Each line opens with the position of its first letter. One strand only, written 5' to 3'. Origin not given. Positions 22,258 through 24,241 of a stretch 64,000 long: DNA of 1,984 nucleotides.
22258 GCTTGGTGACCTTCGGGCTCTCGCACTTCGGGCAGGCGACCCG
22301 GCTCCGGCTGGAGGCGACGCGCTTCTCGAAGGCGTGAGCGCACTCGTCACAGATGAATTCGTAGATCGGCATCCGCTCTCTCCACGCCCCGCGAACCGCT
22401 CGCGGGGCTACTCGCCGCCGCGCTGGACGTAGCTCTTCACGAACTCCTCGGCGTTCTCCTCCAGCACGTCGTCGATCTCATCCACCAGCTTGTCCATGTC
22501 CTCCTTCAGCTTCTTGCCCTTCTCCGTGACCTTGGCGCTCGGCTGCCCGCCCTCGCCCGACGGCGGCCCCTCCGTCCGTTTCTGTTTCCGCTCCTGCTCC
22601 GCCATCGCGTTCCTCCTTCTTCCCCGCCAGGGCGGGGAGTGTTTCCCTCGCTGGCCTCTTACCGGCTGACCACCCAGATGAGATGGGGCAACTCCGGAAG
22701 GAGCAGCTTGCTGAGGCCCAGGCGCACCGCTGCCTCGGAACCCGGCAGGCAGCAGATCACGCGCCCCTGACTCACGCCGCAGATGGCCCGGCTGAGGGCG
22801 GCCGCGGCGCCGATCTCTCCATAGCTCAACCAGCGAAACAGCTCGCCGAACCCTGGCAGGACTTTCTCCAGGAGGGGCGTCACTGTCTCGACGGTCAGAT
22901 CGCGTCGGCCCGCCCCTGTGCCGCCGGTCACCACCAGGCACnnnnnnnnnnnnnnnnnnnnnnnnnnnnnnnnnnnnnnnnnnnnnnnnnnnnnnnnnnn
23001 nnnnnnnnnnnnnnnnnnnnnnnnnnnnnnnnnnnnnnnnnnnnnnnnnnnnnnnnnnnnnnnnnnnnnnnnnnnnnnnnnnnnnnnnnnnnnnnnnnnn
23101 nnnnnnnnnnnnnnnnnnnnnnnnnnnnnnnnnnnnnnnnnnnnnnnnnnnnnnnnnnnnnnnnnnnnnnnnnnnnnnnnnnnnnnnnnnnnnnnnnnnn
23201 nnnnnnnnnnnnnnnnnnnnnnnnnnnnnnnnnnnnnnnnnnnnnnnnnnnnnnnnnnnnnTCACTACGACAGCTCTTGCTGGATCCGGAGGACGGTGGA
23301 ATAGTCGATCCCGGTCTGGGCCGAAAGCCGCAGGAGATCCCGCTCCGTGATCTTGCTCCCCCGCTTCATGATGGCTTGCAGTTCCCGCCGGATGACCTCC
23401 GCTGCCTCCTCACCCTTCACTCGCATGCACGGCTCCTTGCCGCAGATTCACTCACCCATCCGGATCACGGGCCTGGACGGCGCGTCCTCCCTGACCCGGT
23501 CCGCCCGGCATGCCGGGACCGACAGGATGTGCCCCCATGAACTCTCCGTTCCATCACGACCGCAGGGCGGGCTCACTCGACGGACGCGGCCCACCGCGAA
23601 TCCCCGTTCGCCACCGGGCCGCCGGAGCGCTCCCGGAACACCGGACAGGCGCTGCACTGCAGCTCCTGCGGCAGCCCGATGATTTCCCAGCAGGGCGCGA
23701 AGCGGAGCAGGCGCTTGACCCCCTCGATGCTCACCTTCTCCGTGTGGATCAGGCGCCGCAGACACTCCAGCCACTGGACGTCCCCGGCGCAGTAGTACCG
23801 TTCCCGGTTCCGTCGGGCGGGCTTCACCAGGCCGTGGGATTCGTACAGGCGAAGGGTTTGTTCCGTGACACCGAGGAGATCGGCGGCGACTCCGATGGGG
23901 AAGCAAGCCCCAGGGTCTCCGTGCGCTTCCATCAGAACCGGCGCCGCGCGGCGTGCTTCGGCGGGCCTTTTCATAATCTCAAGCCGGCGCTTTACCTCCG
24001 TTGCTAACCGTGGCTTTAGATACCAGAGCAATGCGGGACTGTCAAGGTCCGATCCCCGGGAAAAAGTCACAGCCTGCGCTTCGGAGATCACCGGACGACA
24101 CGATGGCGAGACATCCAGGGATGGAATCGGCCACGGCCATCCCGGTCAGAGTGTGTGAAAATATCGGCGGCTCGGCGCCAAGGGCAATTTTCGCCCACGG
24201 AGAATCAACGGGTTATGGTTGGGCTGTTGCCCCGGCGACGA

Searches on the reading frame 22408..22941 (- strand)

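Call 59: search_protein_families(library=pfam, proteins=[window:22408-22941:-], max_evalue=0.00001)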
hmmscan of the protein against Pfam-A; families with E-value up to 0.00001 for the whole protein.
window:22408-22941:- (177 aa): 1 family
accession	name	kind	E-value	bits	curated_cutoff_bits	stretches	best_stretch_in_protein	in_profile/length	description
PF05639.16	Pup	-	1.4e-20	74.4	27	1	116-177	8-69/69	Pup-like protein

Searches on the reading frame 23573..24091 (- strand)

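Call 59: search_protein_families(library=pfam, proteins=[window:23573-24091:-], max_evalue=0.00001)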
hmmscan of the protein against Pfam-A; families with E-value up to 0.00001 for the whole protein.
window:23573-24091:- (172 aa): 2 families
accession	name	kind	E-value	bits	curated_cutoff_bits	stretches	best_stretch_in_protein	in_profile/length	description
PF13411.12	MerR_1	-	1.4e-14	54.4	21.6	1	65-130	2-67/69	MerR HTH family regulatory protein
PF00376.29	MerR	-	7.6e-10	38.9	28.2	1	66-100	2-38/38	MerR family regulatory protein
